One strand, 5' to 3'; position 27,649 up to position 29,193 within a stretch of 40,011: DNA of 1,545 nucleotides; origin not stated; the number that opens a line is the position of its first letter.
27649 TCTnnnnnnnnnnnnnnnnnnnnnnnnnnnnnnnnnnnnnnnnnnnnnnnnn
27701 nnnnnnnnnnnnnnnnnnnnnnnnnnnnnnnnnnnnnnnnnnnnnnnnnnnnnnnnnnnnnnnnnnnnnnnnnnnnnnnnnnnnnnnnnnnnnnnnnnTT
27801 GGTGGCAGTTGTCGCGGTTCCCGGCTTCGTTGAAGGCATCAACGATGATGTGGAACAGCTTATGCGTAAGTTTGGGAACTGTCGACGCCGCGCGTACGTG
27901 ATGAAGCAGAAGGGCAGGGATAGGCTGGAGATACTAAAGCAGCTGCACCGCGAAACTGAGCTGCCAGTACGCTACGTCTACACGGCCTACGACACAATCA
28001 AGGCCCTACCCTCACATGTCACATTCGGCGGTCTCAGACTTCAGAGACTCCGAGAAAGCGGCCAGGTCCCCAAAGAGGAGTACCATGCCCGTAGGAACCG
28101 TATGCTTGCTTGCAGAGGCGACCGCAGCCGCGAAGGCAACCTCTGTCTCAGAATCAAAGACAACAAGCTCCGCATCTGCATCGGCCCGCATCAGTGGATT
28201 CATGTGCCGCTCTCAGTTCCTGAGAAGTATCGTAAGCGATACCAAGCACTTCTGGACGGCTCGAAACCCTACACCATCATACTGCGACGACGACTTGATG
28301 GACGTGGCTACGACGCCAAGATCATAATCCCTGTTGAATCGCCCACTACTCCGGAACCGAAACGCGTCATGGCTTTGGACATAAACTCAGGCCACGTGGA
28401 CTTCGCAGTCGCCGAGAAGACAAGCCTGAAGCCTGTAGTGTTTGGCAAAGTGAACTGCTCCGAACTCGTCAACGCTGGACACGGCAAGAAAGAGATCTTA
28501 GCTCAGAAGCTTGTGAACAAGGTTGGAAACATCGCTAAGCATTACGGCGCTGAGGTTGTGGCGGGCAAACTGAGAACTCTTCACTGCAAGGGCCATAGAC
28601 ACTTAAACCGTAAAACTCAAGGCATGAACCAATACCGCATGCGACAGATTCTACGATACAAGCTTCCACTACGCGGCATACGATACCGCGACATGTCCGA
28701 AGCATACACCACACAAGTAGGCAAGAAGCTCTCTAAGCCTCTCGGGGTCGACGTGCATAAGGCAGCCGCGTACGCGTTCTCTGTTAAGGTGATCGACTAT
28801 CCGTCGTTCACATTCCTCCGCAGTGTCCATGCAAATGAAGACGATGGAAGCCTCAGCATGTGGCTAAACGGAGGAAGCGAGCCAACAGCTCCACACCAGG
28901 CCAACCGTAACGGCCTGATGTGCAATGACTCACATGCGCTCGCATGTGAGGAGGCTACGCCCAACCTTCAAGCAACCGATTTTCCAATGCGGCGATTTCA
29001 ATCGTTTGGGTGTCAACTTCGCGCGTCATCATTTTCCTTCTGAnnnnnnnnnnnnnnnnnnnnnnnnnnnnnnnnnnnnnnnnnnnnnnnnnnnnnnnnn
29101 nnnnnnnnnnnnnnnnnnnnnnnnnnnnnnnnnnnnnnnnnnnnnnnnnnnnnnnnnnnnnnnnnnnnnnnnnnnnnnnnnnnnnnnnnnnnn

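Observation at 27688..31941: Five-copy non-ATG N-terminal module (L/V)S(S/T)DRRx(L/I)YG + Gly/Arg/Lys tail heading unrelated ORFs, chained in one reading frame around a TnpB-like gene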

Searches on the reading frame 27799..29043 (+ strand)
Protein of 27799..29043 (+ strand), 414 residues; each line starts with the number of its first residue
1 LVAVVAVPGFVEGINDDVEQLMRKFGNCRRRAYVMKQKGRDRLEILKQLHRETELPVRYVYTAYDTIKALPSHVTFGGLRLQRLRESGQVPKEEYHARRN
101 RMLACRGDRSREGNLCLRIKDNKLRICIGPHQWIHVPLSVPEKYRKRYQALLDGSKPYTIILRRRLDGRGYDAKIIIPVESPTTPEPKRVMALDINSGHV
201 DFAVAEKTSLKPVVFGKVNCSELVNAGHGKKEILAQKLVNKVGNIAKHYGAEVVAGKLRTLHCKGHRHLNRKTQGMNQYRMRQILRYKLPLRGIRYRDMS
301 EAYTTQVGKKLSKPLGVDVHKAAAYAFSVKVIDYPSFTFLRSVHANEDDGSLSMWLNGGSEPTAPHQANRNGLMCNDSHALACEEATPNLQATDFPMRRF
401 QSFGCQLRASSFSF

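Call 9: search_protein_families(library=pfam, proteins=[window:27799-29043:+], max_evalue=0.01)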
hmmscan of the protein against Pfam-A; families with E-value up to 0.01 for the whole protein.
window:27799-29043:+ (414 aa): 1 family
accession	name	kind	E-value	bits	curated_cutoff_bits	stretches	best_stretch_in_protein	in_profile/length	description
PF07282.18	Cas12f1-like_TNB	-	0.002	18.7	26.3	1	279-307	2-30/60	Cas12f1-like, TNB domain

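Call 13: find_related_loci(query=window:27799-29043:+, collection=viral_contigs, flank=10000)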
Query window:27799-29043:+ (414 aa) in viral_contigs; peptide patterns used: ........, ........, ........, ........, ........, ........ (x = any residue, [..] = any of these).
2 stretches matched a pattern, but none encodes a relative of the query by tblastn (E <= 1e-3).

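Call 14: find_homologous_proteins(query=window:27799-29043:+)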
Query window:27799-29043:+ (414 aa): 159 proteins with E <= 0.001 among 3215 candidates; the best 120 are listed.
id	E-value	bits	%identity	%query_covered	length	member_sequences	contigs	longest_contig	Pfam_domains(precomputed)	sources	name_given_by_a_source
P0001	1.8e-282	954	100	100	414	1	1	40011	PF27229.1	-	-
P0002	5.4e-230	782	85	99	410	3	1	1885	PF27229.1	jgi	jgi:IS605 OrfB family transposase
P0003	2.9e-221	753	82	99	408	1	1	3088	PF27229.1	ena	-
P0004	9.4e-219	745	81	97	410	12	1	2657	PF27229.1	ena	-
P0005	1.4e-213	727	82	94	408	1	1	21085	PF27229.1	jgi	jgi:IS605 OrfB family transposase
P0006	2.2e-208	710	79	94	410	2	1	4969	PF27229.1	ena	-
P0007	3.3e-202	690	79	94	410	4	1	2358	PF27229.1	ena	-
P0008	4.6e-193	660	75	94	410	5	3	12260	PF27229.1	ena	-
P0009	1.5e-164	566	67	93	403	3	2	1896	PF27229.1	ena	-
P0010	5.1e-161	554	64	95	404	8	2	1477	PF27229.1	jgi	-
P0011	1.9e-159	549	64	95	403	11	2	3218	PF27229.1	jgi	-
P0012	4.5e-159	548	64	95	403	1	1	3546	PF27229.1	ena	-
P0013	8.8e-159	547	63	95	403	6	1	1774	PF27229.1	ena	-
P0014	1.5e-158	546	64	95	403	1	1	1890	PF27229.1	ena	-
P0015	4.8e-158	545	64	95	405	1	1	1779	PF27229.1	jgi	-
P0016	2.6e-157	542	61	94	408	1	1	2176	PF27229.1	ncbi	-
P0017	7.3e-156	537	62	93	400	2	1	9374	PF27229.1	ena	-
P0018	7.7e-155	534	61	95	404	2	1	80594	PF27229.1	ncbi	ncbi:MAG: hypothetical protein ABSG74_01165 [Candidatus Bathyarchaeia archaeon]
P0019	7.9e-155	534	64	93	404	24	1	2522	PF27229.1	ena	-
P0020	2.9e-154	532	62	93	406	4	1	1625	PF27229.1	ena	-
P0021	4.4e-154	532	61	95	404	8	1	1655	PF27229.1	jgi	-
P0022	4.9e-152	525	61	95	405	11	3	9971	PF27229.1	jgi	-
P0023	2.4e-151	523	62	93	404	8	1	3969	PF27229.1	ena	-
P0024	3.4e-151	522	60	93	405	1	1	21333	PF27229.1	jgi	jgi:IS605 OrfB family transposase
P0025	1.5e-150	520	60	94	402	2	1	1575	PF27229.1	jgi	-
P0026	4.1e-150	519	60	94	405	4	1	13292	PF27229.1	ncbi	-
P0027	1.0e-148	514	59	93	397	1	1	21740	PF27229.1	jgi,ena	-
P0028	6.7e-147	508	60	93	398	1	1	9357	PF27229.1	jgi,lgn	-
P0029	7.0e-147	508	65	86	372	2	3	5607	PF27229.1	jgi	jgi:IS605 OrfB family transposase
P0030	1.2e-146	507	57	94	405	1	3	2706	PF27229.1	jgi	jgi:IS605 OrfB family transposase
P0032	4.1e-145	502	57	96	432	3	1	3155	PF27229.1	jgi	jgi:IS605 OrfB family transposase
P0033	1.8e-144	500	60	93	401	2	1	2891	PF27229.1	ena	-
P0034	2.8e-144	499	58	93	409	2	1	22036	PF27229.1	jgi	-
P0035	1.9e-143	497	64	88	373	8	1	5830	PF27229.1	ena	-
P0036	1.3e-142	494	54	98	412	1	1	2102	PF27229.1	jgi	jgi:IS605 OrfB family transposase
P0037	7.4e-142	491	54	96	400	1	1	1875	PF27229.1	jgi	jgi:IS605 OrfB family transposase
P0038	1.8e-141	490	59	88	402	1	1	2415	PF27229.1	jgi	jgi:IS605 OrfB family transposase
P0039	4.6e-141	489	61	91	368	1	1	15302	PF27229.1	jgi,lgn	-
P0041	2.9e-140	486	58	93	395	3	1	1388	PF27229.1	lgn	-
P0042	1.1e-138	481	58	93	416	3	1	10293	PF27229.1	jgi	jgi:IS605 OrfB family transposase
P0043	2.6e-138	480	62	88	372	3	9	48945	PF27229.1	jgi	jgi:IS605 OrfB family transposase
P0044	9.2e-138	478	56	93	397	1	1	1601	PF27229.1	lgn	-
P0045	1.5e-137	477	58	86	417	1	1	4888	PF27229.1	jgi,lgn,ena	-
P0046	1.0e-136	474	55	98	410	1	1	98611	PF27229.1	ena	-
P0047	3.5e-136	473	57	93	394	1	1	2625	PF27229.1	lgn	-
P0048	4.1e-136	472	56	94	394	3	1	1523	PF27229.1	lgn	-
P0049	2.3e-135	470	56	95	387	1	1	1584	PF27229.1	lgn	-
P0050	2.8e-135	470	55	97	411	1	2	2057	PF27229.1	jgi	-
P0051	6.3e-135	468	55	96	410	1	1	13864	PF27229.1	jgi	jgi:hypothetical protein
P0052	7.2e-135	468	55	97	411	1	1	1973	PF27229.1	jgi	jgi:IS605 OrfB family transposase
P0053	1.0e-134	468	56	93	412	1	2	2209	PF27229.1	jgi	jgi:IS605 OrfB family transposase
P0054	4.0e-134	466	54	98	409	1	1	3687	PF27229.1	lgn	-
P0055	5.0e-134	466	55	98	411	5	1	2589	PF27229.1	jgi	-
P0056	7.3e-134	465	55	96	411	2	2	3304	PF27229.1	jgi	jgi:IS605 OrfB family transposase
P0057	8.1e-134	465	56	93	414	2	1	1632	PF27229.1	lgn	-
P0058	1.8e-133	464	54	98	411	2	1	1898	PF27229.1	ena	-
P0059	3.1e-133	463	54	93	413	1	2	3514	PF27229.1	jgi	jgi:IS605 OrfB family transposase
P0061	7.0e-133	462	56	97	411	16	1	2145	PF27229.1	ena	-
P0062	8.4e-133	461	61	86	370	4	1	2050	PF27229.1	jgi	jgi:hypothetical protein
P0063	8.7e-133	461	54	97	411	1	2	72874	PF27229.1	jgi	jgi:hypothetical protein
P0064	2.1e-132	460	53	98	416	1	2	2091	PF27229.1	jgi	jgi:hypothetical protein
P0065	2.2e-132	460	55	98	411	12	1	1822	PF27229.1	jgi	-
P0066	2.8e-132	460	54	98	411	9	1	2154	PF27229.1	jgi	-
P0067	3.0e-132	460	55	98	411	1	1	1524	PF27229.1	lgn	-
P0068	4.4e-132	459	54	93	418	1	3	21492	PF27229.1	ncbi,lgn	-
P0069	8.2e-132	458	55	97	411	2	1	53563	PF27229.1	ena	-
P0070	9.5e-132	458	56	88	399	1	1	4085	PF27229.1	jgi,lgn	-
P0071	2.7e-131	457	56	93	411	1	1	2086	PF27229.1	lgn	-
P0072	4.1e-131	456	55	98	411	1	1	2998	PF27229.1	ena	-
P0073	7.3e-131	455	88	55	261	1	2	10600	PF27229.1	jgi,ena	-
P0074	2.7e-130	453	55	98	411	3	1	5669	PF27229.1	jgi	-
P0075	4.6e-130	452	54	98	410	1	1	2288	PF27229.1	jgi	jgi:IS605 OrfB family transposase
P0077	1.5e-129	451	54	98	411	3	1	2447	PF27229.1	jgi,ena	-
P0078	1.6e-129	451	54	98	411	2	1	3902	PF27229.1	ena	-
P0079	2.5e-129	450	54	97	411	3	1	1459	PF27229.1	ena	-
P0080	2.5e-129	450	54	97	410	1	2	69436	PF27229.1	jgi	jgi:IS605 OrfB family transposase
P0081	6.6e-129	449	62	80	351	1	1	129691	PF27229.1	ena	-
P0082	1.0e-128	448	54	98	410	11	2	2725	PF27229.1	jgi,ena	-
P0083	1.1e-128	448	54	98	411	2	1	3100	PF27229.1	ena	-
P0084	1.1e-128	448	56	95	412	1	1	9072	PF27229.1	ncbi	-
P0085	2.3e-128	447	56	93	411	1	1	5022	PF27229.1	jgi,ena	-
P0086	2.8e-128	447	54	98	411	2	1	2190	PF27229.1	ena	-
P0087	4.6e-128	446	55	95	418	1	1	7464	PF27229.1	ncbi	-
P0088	1.0e-127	445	54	93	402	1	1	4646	PF27229.1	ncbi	-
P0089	1.2e-127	445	55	93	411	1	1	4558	PF27229.1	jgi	jgi:IS605 OrfB family transposase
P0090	2.8e-127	443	54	97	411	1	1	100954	PF27229.1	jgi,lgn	jgi:IS605 OrfB family transposase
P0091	1.3e-126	441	53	98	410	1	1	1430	PF27229.1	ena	-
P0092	3.1e-126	440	51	98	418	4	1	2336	PF27229.1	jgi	jgi:IS605 OrfB family transposase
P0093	8.2e-126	438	54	93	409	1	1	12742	PF27229.1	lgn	-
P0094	1.9e-124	434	53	93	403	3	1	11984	PF27229.1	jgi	-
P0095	1.6e-123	431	53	98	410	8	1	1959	PF27229.1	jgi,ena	jgi:hypothetical protein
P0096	2.8e-119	417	55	88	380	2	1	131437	PF27229.1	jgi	jgi:hypothetical protein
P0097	3.2e-119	417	53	87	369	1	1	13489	PF27229.1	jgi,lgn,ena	-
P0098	1.2e-118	415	53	93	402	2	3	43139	PF27229.1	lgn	-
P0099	1.2e-118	415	49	98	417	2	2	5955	PF27229.1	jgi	-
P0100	3.9e-117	410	51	88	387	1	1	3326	PF27229.1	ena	-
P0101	5.0e-117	410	51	95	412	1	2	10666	PF27229.1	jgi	-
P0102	1.9e-95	338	48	85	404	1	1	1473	PF27229.1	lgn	-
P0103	2.1e-94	335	47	86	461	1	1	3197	PF27229.1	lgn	-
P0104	6.3e-94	333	47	89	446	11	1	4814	PF27229.1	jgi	-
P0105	1.1e-93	333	48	88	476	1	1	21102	PF27229.1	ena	-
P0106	1.2e-93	333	46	89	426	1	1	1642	PF27229.1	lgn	-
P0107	1.6e-92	329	50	77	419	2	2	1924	PF27229.1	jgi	-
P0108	1.8e-92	329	47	88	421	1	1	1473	PF27229.1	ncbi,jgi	-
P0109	5.8e-92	327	47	91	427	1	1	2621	PF27229.1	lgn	-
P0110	7.1e-92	327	46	91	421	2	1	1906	PF27229.1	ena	-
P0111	1.4e-91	326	46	91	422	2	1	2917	PF27229.1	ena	-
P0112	1.5e-91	326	42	98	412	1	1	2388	PF27229.1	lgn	-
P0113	2.2e-91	325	48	88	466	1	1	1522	PF27229.1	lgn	-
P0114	2.3e-91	325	46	91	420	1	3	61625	PF27229.1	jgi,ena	jgi:IS605 OrfB family transposase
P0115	3.4e-91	324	48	86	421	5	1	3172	PF27229.1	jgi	jgi:IS605 OrfB family transposase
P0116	1.1e-90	323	46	91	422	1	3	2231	PF27229.1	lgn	-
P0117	2.5e-89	318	44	93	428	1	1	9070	PF27229.1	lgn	-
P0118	8.5e-89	317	43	95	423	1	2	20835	PF27229.1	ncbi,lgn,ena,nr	ncbi:MAG TPA: hypothetical protein EYP46_00910 [Hadesarchaea archaeon]|nr:hypothetical protein [Hade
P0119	2.3e-88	315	46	85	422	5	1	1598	PF27229.1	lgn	-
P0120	3.4e-88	315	46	89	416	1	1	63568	PF27229.1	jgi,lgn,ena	-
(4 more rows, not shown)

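Call 15: find_encoding_contigs(protein=P0005, flank=10000, max_places=3)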
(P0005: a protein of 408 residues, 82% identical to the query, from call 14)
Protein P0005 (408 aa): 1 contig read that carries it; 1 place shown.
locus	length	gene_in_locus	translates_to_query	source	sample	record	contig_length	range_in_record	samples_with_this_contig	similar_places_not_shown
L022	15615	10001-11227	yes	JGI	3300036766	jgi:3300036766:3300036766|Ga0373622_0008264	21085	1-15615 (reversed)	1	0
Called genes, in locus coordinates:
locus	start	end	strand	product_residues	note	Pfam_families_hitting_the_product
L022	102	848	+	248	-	PF13489:Methyltransf_23, PF01209:Ubie_methyltran (weak), PF08003:Methyltransf_9, PF02353:CMAS, PF13847:Methyltransf_31, PF08241:Methyltransf_11, PF08242:Methyltransf_12, PF13649:Methyltransf_25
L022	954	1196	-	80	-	-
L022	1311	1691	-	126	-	-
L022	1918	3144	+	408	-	PF01385:OrfB_IS605, PF07282:Cas12f1-like_TNB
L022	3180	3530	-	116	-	-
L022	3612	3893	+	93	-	PF02381:MraZ (weak)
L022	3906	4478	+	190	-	PF01850:PIN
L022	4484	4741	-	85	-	PF03683:UPF0175, PF02796:HTH_7 (weak)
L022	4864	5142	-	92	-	PF10049:DUF2283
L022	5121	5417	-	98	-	-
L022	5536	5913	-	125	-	-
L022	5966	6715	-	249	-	PF00535:Glycos_transf_2, PF13641:Glyco_tranf_2_3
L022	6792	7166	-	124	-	-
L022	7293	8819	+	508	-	PF01943:Polysacc_synt, PF13440:Polysacc_synt_3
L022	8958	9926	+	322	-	PF01073:3Beta_HSD, PF01370:Epimerase, PF16363:GDP_Man_Dehyd, PF04321:RmlD_sub_bind, PF07993:NAD_binding_4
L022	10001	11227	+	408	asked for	PF27229:SSO2105_N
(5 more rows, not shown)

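Call 16: find_encoding_contigs(protein=P0008, flank=10000, max_places=3)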
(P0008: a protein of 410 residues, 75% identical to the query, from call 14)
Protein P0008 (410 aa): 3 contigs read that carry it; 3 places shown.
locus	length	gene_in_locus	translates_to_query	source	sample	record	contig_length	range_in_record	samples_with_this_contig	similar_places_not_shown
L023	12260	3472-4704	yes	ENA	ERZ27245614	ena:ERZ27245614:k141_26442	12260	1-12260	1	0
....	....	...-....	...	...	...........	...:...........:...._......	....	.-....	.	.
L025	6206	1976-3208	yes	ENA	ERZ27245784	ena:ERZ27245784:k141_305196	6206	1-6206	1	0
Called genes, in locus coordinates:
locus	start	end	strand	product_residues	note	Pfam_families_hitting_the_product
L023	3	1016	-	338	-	?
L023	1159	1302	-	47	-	-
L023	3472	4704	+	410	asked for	PF27229:SSO2105_N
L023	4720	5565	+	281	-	-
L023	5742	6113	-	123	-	-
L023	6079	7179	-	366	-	PF17989:ALP_N (weak)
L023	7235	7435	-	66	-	PF09339:HTH_IclR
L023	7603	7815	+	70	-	-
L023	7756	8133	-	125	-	-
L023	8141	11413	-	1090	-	PF01935:DUF87, PF02534:T4SS-DNA_transf (weak), PF12696:TraG-D_C (weak)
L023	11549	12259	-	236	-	?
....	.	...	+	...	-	?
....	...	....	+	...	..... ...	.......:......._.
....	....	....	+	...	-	-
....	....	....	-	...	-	-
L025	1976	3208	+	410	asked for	PF27229:SSO2105_N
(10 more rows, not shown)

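Call 17: find_encoding_contigs(protein=P0018, flank=10000, max_places=3)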
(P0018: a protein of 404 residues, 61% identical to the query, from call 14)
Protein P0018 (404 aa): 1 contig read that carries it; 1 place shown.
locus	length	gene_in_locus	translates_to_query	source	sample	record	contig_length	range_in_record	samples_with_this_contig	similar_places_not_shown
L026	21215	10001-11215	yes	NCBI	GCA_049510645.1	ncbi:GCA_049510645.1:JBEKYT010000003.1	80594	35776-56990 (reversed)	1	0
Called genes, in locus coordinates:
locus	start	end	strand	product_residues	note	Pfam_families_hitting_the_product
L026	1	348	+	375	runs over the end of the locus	PF00155:Aminotran_1_2, PF01041:DegT_DnrJ_EryC1, PF01212:Beta_elim_lyase (weak), PF00266:Aminotran_5 (weak), PF01053:Cys_Met_Meta_PP (weak)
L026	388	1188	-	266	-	PF13489:Methyltransf_23 (faint), PF13847:Methyltransf_31, PF05148:Methyltransf_8 (weak), PF08241:Methyltransf_11, PF08242:Methyltransf_12, PF13649:Methyltransf_25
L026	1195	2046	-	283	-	PF02475:TRM5-TYW2_MTfase, PF05050:Methyltransf_21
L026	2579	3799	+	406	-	PF13439:Glyco_transf_4, PF13579:Glyco_trans_4_4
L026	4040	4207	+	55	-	-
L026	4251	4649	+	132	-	-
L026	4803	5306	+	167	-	-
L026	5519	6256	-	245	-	PF05175:MTS (weak), PF13489:Methyltransf_23, PF13847:Methyltransf_31, PF08241:Methyltransf_11, PF08242:Methyltransf_12, PF13649:Methyltransf_25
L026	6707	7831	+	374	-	PF02350:Epimerase_2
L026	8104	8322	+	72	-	PF01938:TRAM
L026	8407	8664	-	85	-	-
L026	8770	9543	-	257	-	PF01996:F420_ligase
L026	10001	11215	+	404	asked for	PF27229:SSO2105_N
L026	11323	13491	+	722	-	PF03030:H_PPase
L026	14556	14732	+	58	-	PF03604:Zn_ribbon_RPAB4 (weak)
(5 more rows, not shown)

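Call 62: find_encoding_contigs(protein=P0002, flank=2000, max_places=2)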
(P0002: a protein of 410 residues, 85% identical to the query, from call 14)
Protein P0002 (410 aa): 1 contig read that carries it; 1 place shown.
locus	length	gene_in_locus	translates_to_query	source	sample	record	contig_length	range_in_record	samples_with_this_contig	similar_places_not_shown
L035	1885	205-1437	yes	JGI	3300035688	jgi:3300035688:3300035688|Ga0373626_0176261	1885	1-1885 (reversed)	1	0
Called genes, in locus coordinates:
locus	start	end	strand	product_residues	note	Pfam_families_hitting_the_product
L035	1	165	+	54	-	?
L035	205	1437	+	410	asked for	PF27229:SSO2105_N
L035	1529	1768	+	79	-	-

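Call 63: find_encoding_contigs(protein=P0006, flank=2000, max_places=2)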
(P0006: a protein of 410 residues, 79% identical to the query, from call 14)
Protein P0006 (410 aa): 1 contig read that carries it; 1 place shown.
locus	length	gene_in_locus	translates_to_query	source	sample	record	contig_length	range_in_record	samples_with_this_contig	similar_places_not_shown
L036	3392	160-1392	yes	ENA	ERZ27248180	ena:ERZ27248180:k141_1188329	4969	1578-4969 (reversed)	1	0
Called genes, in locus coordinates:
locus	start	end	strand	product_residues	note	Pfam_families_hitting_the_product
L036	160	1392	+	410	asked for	PF27229:SSO2105_N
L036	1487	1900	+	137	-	-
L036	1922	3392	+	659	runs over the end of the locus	PF13589:HATPase_c_3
